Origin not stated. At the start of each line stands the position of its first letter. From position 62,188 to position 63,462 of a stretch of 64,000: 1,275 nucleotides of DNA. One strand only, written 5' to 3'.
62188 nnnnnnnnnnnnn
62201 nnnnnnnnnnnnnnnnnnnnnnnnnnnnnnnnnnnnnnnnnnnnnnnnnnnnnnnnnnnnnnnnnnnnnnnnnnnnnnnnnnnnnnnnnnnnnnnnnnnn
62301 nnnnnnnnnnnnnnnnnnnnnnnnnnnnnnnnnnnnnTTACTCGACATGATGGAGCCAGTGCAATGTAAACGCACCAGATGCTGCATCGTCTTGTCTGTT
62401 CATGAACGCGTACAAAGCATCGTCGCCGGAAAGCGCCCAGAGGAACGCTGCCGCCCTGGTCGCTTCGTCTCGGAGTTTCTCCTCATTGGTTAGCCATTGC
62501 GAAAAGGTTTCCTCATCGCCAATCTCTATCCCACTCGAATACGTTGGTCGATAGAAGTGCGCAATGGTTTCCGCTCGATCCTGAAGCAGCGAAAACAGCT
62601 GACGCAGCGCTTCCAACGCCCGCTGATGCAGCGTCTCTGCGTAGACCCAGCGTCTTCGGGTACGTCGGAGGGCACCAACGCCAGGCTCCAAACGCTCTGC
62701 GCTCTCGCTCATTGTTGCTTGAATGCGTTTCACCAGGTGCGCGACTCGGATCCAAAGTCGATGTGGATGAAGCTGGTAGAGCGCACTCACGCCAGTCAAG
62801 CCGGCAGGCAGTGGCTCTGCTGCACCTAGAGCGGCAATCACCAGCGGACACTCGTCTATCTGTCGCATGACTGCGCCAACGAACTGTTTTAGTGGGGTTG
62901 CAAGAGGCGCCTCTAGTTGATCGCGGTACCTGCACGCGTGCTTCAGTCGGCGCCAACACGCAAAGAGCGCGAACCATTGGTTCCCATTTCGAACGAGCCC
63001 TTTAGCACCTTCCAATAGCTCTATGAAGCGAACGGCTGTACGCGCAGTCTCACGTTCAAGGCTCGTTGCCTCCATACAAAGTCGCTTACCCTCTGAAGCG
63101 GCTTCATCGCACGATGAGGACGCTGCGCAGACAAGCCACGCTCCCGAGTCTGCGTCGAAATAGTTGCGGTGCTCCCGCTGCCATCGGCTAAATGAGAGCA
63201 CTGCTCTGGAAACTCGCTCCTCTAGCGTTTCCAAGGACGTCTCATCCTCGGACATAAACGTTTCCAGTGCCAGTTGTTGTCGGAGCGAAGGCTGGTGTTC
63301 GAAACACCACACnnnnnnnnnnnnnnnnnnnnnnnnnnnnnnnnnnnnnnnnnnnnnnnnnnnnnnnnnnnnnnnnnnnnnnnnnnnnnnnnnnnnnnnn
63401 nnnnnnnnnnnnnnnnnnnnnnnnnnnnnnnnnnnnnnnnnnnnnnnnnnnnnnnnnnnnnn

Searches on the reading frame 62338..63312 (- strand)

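Call 26: search_protein_families(library=pfam, proteins=[window:62338-63312:-], max_evalue=0.001)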
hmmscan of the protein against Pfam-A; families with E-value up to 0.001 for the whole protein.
window:62338-63312:- (324 aa): 0 families

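Call 43: search_protein_families(library=pfam, proteins=[window:62338-63312:-], max_evalue=10)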
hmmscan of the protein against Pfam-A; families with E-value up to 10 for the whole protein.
window:62338-63312:- (324 aa): 1 family
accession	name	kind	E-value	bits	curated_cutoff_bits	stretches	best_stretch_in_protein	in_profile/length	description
PF21063.2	Reovirus_L2_GTase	-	0.16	11.6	27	1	188-262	25-94/247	Reovirus core-spike protein lambda-2 (L2), GTase domain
